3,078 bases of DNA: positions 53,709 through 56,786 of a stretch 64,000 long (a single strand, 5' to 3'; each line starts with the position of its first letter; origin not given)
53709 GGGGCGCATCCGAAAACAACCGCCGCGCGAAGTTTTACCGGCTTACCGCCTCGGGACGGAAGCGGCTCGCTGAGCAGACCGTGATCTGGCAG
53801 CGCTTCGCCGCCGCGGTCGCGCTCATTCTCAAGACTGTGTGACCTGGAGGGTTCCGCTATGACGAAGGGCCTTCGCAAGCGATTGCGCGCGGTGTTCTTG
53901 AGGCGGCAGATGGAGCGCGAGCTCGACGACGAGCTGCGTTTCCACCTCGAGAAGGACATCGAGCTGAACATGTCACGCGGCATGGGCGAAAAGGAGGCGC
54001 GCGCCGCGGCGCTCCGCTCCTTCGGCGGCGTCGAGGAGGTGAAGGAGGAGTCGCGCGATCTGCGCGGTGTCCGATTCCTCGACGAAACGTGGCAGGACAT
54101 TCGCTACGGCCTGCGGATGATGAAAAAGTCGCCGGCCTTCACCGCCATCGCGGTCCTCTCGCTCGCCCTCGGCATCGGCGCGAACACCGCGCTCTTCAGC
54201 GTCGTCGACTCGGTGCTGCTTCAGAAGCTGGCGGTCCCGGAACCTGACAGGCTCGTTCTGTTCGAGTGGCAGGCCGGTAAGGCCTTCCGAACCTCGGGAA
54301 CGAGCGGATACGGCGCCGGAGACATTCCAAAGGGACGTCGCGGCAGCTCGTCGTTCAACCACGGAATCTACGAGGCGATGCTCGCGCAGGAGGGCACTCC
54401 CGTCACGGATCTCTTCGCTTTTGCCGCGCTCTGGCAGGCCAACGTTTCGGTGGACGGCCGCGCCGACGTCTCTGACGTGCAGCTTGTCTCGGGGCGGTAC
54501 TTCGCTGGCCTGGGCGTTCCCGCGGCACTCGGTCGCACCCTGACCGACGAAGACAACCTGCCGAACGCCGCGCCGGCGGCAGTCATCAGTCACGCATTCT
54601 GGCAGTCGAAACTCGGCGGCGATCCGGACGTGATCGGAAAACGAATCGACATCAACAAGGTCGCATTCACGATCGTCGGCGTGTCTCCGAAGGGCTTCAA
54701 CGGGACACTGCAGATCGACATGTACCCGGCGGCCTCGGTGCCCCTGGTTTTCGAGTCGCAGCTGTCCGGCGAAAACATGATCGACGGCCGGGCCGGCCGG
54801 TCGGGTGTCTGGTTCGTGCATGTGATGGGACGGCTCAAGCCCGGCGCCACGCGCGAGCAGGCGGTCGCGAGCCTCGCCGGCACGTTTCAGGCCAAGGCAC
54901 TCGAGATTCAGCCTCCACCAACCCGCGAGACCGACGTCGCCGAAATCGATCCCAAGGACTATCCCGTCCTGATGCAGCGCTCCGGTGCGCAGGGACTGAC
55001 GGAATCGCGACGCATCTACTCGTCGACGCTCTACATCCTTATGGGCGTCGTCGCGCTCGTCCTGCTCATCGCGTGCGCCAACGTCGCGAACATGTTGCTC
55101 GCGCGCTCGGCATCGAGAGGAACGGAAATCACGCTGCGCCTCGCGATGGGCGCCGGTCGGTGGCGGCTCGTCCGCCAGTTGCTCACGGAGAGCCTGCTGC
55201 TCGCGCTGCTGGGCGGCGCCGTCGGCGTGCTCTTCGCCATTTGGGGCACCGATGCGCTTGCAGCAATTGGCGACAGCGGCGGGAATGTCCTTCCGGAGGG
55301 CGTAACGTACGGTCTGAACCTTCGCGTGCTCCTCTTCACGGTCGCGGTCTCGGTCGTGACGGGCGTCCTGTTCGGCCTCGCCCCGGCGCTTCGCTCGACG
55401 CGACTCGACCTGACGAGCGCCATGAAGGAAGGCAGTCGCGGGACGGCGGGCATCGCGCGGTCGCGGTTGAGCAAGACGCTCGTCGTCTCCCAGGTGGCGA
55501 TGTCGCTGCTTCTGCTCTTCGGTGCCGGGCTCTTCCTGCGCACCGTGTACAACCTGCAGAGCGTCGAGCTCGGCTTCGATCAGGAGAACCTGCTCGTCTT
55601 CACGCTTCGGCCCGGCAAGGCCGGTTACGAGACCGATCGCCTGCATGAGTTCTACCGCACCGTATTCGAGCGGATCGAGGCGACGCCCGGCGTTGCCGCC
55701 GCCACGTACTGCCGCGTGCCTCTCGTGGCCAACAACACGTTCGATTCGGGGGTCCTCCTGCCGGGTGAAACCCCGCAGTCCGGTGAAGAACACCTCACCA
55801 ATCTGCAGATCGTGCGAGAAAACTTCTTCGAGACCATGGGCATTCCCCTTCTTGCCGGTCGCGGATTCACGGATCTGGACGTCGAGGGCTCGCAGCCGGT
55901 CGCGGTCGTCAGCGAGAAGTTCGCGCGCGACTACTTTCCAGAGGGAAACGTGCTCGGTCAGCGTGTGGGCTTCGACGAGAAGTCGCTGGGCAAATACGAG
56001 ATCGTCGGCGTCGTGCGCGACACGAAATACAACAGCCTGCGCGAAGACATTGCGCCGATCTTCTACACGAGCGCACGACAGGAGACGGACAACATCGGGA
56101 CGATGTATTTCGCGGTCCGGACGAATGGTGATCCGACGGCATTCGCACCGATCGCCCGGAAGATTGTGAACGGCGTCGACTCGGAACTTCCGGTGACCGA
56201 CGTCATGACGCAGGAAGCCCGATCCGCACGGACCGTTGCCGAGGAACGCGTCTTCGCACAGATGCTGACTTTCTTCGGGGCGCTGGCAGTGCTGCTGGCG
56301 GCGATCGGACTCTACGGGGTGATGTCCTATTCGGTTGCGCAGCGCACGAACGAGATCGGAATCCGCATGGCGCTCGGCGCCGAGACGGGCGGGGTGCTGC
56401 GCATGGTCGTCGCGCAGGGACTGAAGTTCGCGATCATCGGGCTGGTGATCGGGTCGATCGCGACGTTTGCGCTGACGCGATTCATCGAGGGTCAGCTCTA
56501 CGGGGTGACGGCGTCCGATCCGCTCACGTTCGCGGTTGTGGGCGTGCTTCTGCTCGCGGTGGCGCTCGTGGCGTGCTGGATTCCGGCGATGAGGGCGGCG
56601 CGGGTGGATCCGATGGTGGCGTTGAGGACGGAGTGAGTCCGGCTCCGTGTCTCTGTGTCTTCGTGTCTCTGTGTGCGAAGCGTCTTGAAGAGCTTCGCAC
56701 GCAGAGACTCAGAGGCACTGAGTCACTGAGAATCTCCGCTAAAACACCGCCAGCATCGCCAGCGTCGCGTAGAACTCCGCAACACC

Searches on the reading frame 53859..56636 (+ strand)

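Call 71: search_protein_families(library=pfam, proteins=[window:53859-56636:+], max_evalue=0.0001)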
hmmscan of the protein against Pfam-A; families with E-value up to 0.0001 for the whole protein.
window:53859-56636:+ (925 aa): 2 families
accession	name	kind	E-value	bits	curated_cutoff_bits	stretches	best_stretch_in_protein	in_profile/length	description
PF12704.14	MacB_PCD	-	7.3e-34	118.3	27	2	95-339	1-204/207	MacB-like periplasmic core domain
PF02687.27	FtsX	-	4.9e-27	94.8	25.5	2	805-918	2-120/120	FtsX-like permease C-terminal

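Call 72: search_protein_families(library=ncbifam, proteins=[window:53859-56636:+], max_evalue=0.01)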
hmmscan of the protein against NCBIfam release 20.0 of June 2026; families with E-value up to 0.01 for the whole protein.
window:53859-56636:+ (925 aa): 6 families
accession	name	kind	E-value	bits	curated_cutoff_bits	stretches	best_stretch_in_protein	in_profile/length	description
TIGR03434.1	ADOP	subfamily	3e-275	915.3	622.3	1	78-925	2-803/803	ADOP family duplicated permease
NF007826.0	PRK10535.1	equivalog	1e-26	93.5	966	2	649-924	369-647/648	macrolide ABC transporter ATP-binding protein/permease MacB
NF038403.1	perm_prefix_1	domain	5.6e-15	54.9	30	1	8-66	1-59/59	permease prefix domain 1-containing protein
TIGR02212.1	lolCE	equivalog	9.7e-10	37.9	362.45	1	758-925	228-411/411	lipoprotein-releasing ABC transporter permease subunit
NF038008.1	ABC_perm_DarB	equivalog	3.6e-08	31.8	700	1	387-584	269-458/777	darobactin export ABC transporter permease subunit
TIGR02213.1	lolE_release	exception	0.0029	16.5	540.35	0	816-922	282-408/411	lipoprotein-releasing ABC transporter permease subunit LolE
